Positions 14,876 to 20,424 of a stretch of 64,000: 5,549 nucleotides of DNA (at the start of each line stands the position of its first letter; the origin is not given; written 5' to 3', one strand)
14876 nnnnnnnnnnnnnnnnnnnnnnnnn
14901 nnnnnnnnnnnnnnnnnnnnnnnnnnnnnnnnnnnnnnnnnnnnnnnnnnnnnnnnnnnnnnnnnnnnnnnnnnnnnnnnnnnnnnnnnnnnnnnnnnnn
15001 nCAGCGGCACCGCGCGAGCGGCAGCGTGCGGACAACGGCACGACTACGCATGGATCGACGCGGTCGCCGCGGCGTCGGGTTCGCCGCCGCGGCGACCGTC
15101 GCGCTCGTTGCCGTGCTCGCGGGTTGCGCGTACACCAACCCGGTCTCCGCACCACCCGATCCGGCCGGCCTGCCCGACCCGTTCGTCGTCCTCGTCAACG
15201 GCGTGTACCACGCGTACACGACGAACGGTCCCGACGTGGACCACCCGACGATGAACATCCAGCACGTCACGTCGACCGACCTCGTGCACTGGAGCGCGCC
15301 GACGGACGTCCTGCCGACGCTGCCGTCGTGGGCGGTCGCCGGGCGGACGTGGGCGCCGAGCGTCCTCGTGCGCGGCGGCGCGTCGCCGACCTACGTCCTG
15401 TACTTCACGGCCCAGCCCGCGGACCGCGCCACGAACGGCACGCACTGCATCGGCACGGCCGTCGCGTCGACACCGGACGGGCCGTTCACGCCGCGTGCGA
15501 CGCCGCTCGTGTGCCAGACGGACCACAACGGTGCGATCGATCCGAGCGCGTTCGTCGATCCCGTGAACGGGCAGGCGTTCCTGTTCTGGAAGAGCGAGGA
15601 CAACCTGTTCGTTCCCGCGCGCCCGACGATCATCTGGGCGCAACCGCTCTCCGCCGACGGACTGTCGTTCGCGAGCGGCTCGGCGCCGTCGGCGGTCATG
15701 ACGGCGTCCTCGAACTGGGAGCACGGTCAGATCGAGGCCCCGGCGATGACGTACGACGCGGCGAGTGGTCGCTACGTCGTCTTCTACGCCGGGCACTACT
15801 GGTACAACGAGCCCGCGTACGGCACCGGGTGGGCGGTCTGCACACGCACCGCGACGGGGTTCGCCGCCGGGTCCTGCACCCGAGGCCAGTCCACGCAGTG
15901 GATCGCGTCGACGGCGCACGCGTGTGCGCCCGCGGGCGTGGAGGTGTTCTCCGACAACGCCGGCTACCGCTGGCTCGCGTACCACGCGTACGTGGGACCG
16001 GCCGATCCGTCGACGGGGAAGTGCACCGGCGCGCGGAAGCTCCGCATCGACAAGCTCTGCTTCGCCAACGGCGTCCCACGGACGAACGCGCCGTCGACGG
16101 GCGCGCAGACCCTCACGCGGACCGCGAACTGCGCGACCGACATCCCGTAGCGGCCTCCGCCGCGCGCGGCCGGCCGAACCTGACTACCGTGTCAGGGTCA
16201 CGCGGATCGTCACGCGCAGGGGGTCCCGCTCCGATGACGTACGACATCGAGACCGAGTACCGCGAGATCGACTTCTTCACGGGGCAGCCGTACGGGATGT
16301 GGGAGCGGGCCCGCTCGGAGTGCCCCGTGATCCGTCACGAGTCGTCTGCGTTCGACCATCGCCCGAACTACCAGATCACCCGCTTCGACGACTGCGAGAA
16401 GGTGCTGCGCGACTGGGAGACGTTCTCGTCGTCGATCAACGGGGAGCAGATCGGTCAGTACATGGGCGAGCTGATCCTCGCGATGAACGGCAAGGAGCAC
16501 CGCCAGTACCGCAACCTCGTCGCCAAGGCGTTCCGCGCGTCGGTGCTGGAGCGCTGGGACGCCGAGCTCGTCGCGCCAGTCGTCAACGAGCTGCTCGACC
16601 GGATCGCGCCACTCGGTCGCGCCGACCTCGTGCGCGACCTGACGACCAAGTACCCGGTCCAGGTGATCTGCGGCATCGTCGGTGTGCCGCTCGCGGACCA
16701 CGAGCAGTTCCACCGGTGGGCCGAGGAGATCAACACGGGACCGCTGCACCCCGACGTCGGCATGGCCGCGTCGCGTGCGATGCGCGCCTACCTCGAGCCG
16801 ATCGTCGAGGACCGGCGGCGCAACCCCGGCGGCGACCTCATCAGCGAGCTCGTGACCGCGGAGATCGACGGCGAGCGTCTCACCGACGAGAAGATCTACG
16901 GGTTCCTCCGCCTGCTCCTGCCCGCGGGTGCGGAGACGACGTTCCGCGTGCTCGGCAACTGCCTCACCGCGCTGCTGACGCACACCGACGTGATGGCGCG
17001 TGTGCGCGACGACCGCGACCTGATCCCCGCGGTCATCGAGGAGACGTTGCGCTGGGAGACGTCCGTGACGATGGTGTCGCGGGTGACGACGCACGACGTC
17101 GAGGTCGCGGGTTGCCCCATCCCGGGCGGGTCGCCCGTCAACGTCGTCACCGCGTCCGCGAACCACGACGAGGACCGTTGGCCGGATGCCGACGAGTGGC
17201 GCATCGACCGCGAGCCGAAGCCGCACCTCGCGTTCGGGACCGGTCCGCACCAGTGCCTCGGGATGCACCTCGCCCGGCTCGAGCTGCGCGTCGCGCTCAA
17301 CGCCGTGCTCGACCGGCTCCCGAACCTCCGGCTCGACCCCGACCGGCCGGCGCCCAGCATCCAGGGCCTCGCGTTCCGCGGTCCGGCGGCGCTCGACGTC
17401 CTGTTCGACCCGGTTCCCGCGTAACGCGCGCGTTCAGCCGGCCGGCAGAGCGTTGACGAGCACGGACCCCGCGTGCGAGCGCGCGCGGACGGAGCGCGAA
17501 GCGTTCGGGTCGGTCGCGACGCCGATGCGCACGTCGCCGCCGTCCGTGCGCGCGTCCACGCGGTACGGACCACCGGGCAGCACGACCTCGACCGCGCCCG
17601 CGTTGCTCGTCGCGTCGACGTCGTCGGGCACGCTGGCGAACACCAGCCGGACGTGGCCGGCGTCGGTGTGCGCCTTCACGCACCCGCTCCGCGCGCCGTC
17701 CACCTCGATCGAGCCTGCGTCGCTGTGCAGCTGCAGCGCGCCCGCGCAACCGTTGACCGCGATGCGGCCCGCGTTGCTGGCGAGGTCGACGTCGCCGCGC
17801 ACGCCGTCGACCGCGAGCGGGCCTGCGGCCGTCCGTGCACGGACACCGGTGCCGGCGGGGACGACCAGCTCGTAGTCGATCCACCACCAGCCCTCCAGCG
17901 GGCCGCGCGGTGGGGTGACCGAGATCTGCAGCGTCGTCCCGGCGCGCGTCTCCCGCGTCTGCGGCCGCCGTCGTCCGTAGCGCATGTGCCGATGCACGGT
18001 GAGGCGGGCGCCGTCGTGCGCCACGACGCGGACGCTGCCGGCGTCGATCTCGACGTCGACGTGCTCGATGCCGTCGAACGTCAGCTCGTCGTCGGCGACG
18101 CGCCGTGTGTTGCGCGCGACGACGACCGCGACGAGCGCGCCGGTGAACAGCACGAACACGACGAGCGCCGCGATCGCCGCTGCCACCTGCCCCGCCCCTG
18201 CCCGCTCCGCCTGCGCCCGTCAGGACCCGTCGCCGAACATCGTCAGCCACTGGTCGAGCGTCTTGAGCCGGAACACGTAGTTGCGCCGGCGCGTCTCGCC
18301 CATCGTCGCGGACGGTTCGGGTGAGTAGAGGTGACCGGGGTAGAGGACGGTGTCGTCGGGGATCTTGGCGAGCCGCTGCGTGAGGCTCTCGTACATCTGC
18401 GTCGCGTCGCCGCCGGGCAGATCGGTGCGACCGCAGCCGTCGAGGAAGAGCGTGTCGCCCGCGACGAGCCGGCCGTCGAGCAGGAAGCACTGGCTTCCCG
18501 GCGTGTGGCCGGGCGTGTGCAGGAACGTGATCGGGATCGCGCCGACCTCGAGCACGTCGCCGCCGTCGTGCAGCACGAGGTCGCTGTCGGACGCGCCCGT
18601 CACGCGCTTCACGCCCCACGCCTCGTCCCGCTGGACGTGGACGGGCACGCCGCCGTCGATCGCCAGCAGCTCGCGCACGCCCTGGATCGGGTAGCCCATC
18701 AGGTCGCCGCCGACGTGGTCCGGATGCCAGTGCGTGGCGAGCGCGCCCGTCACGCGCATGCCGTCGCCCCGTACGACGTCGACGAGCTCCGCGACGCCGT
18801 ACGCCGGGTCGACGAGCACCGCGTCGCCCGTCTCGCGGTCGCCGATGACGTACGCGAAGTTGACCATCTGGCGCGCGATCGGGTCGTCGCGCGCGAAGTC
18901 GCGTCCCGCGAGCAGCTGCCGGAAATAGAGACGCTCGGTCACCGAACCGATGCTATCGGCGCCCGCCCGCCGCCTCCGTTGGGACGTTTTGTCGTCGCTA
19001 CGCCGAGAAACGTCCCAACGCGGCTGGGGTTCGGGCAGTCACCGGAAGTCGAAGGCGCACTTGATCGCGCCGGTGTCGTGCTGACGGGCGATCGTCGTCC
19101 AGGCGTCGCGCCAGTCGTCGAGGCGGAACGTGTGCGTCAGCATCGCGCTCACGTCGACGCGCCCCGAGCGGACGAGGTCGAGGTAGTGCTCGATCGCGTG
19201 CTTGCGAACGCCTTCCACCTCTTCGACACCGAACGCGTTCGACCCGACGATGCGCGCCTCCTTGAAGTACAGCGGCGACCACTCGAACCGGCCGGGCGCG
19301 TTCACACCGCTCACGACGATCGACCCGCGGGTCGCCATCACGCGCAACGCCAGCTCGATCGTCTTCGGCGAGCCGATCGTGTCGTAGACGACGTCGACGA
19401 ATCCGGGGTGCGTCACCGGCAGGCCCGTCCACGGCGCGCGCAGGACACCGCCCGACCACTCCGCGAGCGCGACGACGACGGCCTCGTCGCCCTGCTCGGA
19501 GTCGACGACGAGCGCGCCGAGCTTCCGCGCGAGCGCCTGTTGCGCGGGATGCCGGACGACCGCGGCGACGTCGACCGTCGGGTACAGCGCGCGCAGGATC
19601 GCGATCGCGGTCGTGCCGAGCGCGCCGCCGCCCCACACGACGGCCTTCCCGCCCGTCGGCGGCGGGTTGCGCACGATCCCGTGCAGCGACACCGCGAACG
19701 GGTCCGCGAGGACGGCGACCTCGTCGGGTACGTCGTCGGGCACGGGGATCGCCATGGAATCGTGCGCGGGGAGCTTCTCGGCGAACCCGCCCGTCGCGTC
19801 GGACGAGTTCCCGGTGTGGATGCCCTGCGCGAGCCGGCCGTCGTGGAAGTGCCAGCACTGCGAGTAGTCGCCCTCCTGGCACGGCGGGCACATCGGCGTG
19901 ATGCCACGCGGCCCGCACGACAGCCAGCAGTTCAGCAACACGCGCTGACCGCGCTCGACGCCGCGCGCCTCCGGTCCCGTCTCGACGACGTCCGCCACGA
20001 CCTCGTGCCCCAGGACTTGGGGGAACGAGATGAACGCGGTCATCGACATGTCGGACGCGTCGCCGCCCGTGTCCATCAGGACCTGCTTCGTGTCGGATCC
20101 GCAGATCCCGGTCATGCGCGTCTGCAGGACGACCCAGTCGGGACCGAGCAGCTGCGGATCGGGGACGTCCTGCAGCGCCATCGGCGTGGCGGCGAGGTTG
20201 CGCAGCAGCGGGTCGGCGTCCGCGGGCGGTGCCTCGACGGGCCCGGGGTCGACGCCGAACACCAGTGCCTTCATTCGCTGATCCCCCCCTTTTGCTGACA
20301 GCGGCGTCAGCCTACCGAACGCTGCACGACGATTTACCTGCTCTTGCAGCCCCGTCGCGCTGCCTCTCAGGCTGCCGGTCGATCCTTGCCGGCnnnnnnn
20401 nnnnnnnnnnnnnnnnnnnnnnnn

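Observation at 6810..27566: Recurrent 16-bp palindrome CTGAC-N6-GTCAG found only in promoter-proximal non-coding DNA next to lipid/oxidoreductase genes (candidate regulon operator)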

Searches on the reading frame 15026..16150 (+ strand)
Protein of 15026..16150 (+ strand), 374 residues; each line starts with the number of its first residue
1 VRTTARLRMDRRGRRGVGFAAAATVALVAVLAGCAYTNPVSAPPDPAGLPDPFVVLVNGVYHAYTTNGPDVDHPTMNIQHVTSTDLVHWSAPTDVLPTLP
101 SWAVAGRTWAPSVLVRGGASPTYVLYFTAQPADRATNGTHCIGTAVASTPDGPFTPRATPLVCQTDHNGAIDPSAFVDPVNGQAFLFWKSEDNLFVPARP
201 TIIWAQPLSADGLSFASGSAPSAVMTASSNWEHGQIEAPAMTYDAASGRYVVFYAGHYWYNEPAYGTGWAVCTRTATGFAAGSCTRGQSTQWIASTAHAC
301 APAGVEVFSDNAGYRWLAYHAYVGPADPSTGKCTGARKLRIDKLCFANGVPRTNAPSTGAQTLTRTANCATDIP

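Call 8: search_protein_families(library=pfam, proteins=[window:15026-16150:+])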
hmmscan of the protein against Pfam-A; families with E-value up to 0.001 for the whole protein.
window:15026-16150:+ (374 aa): 2 families
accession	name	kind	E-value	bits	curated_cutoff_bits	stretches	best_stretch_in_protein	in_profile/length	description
PF04616.20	Glyco_hydro_43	-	3e-28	99.4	32.2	1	47-351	8-288/288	Glycosyl hydrolases family 43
PF00251.26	Glyco_hydro_32N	-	3.9e-05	23.8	22.1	1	55-179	16-134/307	Glycosyl hydrolases family 32 N-terminal domain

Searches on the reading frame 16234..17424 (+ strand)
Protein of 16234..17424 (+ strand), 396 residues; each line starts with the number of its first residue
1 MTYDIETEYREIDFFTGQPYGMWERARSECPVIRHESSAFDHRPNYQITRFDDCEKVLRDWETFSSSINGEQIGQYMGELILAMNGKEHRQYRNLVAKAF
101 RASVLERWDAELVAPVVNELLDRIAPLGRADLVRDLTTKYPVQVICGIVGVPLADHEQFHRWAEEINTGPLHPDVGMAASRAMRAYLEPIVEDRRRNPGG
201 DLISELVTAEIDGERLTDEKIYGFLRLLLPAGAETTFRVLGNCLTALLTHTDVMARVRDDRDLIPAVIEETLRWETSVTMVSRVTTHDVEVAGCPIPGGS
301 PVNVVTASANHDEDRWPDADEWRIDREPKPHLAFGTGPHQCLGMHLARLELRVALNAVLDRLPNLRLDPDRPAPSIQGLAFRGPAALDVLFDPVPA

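Call 8: search_protein_families(library=pfam, proteins=[window:16234-17424:+])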
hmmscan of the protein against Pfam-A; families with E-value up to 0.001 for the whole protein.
window:16234-17424:+ (396 aa): 1 family
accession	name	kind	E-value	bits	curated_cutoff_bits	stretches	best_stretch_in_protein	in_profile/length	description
PF00067.27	p450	-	2.4e-34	119.4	22.8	1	183-362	216-432/462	Cytochrome P450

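Call 41: search_solved_structures(query=window:16234-17424:+, max_evalue=1e-20)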
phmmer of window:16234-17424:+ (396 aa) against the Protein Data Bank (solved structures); distinct sequences matched with E-value up to 1e-20: 379 (the best 60 are shown).
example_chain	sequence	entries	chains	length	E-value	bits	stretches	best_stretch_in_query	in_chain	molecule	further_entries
4z5p_A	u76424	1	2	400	1.6e-58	202.1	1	46-389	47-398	Cytochrome P450 hydroxylase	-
7wex_A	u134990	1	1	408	7.3e-58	199.9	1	16-388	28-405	Cytochrome P450 hydroxylase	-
4e2p_A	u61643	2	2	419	3e-57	197.9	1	40-387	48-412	Cytochrome P450 107B1 (P450CVIIB1)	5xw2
5l90_A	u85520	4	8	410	3.1e-57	197.9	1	18-373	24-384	Cytochrome P450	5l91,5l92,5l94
8vxi_A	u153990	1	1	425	8.2e-57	196.5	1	16-375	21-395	CYP125MRCA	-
4ggv_A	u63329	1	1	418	5.4e-56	193.8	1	14-373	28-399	Cytochrome P450 superfamily protein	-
8vxg_A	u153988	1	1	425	9.7e-56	193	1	16-375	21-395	CYP125MRCA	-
4aw3_A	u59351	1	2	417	9.8e-56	192.9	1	46-390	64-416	P-450-LIKE PROTEIN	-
4wpz_A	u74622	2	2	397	1.5e-55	192.4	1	46-369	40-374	Cytochrome P450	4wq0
5uhu_A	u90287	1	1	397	2.9e-55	191.4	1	46-390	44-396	Mycinamicin IV hydroxylase/epoxidase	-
3zsn_A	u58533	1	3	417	3.1e-55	191.3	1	46-390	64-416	P-450-LIKE PROTEIN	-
2y46_A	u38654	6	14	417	3.4e-55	191.2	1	46-390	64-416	P-450-LIKE PROTEIN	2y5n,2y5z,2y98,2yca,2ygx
5cje_A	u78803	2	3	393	3.7e-54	187.7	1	75-388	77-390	Cytochrome P450 hydroxylase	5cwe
7y9o_A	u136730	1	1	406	4.5e-54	187.4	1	18-364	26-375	Cytochrome P450 monooxygenase YjiB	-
6gmf_A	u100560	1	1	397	2e-53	185.3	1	47-366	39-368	Putative cytochrome P450 hydroxylase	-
7y97_A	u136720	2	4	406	2.5e-53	185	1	18-366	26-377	Cytochrome P450 monooxygenase YjiB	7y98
4rm4_A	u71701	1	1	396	3.7e-53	184.5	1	19-367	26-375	Cytochrome P450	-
2bvj_A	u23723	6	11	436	2.8e-52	181.6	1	15-370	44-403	CYTOCHROME P450 MONOOXYGENASE | CYTOCHROME P450 HYDROXYLASE PIKC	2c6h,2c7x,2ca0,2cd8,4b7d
8gue_A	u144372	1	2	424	3.2e-52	181.4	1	15-370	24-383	Cytochrome P450 monooxygenase PikC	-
2whw_A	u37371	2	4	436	3.5e-52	181.2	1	15-370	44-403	CYTOCHROME P450 MONOOXYGENASE | CYTOCHROME P450 HYDROXYLASE PIKC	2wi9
2vz7_A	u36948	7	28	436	3.5e-52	181.2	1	15-370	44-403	CYTOCHROME P450 MONOOXYGENASE | CYTOCHROME P450 HYDROXYLASE PIKC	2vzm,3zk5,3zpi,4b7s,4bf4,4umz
7xbm_A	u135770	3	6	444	3.7e-52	181.1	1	15-370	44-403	Cytochrome P450 monooxygenase PikC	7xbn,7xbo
5vws_A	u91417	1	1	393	3.9e-52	181.1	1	41-369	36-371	Cytochrome P450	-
2yoo_A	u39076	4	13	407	2.1e-51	178.7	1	58-393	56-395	P450 HEME-THIOLATE PROTEIN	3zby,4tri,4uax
5z9i_A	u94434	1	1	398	4e-51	177.7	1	87-390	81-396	Putative P450-like enzyme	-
8yhn_A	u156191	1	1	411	4.7e-51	177.5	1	82-371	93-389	Cytochrome P450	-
3ejb_B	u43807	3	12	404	5.6e-51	177.3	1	15-368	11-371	Biotin biosynthesis cytochrome P450-like enzyme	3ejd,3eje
8jnp_A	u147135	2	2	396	6.6e-51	177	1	46-369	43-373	Cytochrome P450 CftA | Cytochrome P450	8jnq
4yzr_A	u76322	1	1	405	7.3e-51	176.9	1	15-368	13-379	Polyketide biosynthesis cytochrome P450 PksS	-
2wm4_A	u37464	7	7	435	7.3e-51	176.9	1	45-367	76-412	PUTATIVE CYTOCHROME P450 124 | Methyl-branched lipid omega-hydroxylase | CYP124 in complex with inhibitor carbethoxyhexyl imidazole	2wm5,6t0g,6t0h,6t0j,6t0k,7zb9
9vgn_A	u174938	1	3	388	1.7e-50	175.7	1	84-370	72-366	Cytochrome P450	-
5z9j_A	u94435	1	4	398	3.2e-50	174.8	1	87-390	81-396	Putative P450-like enzyme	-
5ofq_A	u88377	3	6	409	3.2e-50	174.8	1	19-361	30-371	Cytochrome P450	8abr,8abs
8w6z_A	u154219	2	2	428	4.8e-50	174.2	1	77-368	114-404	Cytochrome P450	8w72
8fz8_A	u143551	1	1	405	4.8e-50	174.2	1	13-388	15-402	Cytochrome P450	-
9vgm_A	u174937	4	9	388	4.9e-50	174.2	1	84-370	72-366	Cytochrome P450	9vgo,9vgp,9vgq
6l39_A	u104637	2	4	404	6.3e-50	173.8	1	49-380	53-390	Cytochrome P450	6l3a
4mm0_A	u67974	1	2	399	1.4e-49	172.7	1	43-372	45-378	P450-like monooxygenase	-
8gdi_A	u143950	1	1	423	2.1e-49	172.1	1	44-367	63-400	Cytochrome P450 124A1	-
6cvc_A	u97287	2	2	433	2.2e-49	172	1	44-367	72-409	Cytochrome P450 124A1, Cyp124A1 | Cytochrome P450 124A1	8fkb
8fjo_A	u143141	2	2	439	2.3e-49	171.9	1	44-372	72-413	Cytochrome P450 124A1, Cyp124A1 | Cytochrome P450 124A1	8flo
5xnt_A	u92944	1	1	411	1.9e-48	168.9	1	18-369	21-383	Cytochrome P450 CYP106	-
8ckn_A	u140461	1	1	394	4.2e-48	167.8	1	46-376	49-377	P450 heme-thiolate protein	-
8amo_A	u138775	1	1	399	4.3e-48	167.8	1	46-376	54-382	Putative cytochrome P450 143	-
8amq_A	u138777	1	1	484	7.6e-48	167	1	46-376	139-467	Probable ferredoxin,Putative cytochrome P450 143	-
8z9s_A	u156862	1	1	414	7.8e-48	166.9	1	82-379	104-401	Cytochrome P450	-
4yt3_A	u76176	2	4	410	4.3e-47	164.5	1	18-369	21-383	Cytochrome P450(MEG)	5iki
7ayx_A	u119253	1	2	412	6.5e-47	163.9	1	46-388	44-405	Cytochrome P450 113A1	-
3nc3_A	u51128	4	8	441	7e-47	163.8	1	13-392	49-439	Cytochrome P450 cypX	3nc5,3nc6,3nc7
7smz_A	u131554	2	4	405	7.2e-47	163.7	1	59-393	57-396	Cytochrome P450 142A3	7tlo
3tkt_A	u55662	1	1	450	7.5e-47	163.7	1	22-368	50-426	Cytochrome P450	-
8jnc_A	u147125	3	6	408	1.1e-46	163.1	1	49-368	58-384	Cytochrome P450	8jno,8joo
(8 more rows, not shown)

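Call 42: search_protein_families(library=ncbifam, proteins=[window:16234-17424:+], max_evalue=1e-10)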
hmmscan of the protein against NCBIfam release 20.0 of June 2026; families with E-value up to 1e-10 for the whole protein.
window:16234-17424:+ (396 aa): 8 families
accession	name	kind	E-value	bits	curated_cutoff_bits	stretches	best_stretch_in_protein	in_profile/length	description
TIGR04538.1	P450_cycloAA_1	subfamily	4.5e-60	203.6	500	1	15-392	7-395/395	cytochrome P450, cyclodipeptide synthase-associated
NF045816.1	PentlenlactSyn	equivalog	4.9e-45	153.9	700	1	29-368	25-372/396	pentalenolactone synthase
NF041177.1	Cyp119_Thmprot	equivalog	1.8e-41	142.2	680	1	43-359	18-337/368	cytochrome P450 Cyp119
TIGR04515.1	P450_rel_GT_act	subfamily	1.5e-36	126.6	343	1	80-366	91-363/386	P450-derived glycosyltransferase activator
NF041802.1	P450_SolI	exception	1.5e-32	112.6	850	1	82-366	110-399/424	solanimycin biosynthesis cytochrome P450 SolI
TIGR04458.1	CYP450_TxtE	equivalog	2.6e-20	72.5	500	1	97-368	107-381/403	4-nitrotryptophan synthase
NF045812.1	PentlenOxigase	equivalog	1.2e-15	57.3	800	1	195-362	213-409/444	pentalenene oxygenase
NF050147.1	aminopyruv_ApyO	equivalog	7.1e-15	54.6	525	1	55-362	48-393/444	RiPP biosynthesis cytochrome P450 ApyO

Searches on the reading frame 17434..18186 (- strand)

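Call 9: search_protein_families(library=pfam, proteins=[window:17434-18186:-])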
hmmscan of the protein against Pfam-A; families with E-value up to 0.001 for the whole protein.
window:17434-18186:- (250 aa): 1 family
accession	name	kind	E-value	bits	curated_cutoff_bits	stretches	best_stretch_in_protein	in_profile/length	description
PF13349.12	DUF4097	-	2.1e-08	34.3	22.9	1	116-226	102-215/247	Toastrack DUF4097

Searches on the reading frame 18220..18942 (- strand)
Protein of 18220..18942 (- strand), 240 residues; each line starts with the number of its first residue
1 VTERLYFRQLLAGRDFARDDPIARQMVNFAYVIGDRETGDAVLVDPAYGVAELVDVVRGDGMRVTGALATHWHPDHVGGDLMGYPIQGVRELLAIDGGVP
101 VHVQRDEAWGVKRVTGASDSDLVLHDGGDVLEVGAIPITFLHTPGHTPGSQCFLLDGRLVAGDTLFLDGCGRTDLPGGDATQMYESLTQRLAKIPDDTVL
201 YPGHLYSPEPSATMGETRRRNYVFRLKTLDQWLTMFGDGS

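Call 9: search_protein_families(library=pfam, proteins=[window:18220-18942:-])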
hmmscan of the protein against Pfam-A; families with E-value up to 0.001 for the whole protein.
window:18220-18942:- (240 aa): 1 family
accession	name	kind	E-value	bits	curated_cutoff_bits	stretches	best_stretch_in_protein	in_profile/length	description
PF00753.33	Lactamase_B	-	3.2e-16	60.3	22.7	1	29-204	7-196/196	Metallo-beta-lactamase superfamily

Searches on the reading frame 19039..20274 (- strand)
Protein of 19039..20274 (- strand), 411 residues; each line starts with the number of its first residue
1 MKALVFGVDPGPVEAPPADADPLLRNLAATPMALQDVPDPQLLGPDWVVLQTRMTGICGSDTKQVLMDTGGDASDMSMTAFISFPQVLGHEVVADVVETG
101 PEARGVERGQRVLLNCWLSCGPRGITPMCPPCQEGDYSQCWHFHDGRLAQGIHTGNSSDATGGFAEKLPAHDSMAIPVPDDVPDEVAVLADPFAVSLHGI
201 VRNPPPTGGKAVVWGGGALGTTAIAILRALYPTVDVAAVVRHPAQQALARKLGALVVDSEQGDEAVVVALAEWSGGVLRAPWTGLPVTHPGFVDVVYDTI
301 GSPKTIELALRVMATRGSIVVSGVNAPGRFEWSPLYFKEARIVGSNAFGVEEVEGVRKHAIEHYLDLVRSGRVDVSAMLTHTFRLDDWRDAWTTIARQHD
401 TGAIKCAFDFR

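Call 8: search_protein_families(library=pfam, proteins=[window:19039-20274:-])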
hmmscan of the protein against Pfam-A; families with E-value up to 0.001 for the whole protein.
window:19039-20274:- (411 aa): 4 families
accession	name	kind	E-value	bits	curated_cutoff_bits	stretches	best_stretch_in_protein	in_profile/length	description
PF08240.17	ADH_N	-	6.9e-19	68.5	23.5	1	44-180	1-104/104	Alcohol dehydrogenase GroES-like domain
PF00107.32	ADH_zinc_N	-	6e-15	55.8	31.8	1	218-355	1-122/129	Zinc-binding dehydrogenase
PF13602.12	ADH_zinc_N_2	-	8.3e-08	33.7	27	1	290-402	21-130/134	Zinc-binding dehydrogenase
PF16912.11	Glu_dehyd_C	-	2.9e-07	30.6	34.9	0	293-394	100-200/211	Glucose dehydrogenase C-terminus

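Call 42: search_protein_families(library=ncbifam, proteins=[window:19039-20274:-], max_evalue=1e-10)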
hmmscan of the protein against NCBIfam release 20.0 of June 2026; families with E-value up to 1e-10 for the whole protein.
window:19039-20274:- (411 aa): 12 families
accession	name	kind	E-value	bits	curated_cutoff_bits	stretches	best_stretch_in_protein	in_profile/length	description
NF041097.1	keto_inos_dh_IolM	equivalog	1.8e-29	102.6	450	1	31-401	39-383/389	scyllo-inosose 3-dehydrogenase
TIGR00692.1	tdh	equivalog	7.6e-28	97.5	458.35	1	29-400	8-332/340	L-threonine 3-dehydrogenase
NF003808.0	PRK05396.1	equivalog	4.7e-27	94.8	380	1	28-396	9-329/341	L-threonine 3-dehydrogenase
NF007375.0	PRK09880.1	equivalog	2.5e-22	79.1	469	1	48-407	30-342/344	L-idonate 5-dehydrogenase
NF007489.0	PRK10083.1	equivalog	9.7e-20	70.8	376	1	35-405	15-332/339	Zn-dependent oxidoreductase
NF047908.1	AldhRedAhr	equivalog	1.9e-16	59.9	470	1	39-265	22-222/335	NADPH-dependent aldehyde reductase Ahr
NF010344.0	PRK13771.1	subfamily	3.1e-16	59.3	349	1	30-262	11-216/334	putative alcohol dehydrogenase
TIGR03366.1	HpnZ_proposed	hypoth_equivalog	4.2e-16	59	328.1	1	51-328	11-258/315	putative phosphonate catabolism associated alcohol dehydrogenase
TIGR03451.1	mycoS_dep_FDH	equivalog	4.4e-16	58.6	512.9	1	37-396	21-347/358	S-(hydroxymethyl)mycothiol dehydrogenase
NF007642.0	PRK10309.1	equivalog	4.4e-15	55.8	550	1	31-323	11-260/347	galactitol-1-phosphate 5-dehydrogenase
NF041172.1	AcrlCoa_red_Thmprot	equivalog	4.7e-15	55.3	500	1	34-404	15-330/334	acryloyl-CoA reductase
TIGR03989.1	Rxyl_3153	subfamily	2.4e-12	46.8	440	1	48-394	29-357/370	NDMA-dependent alcohol dehydrogenase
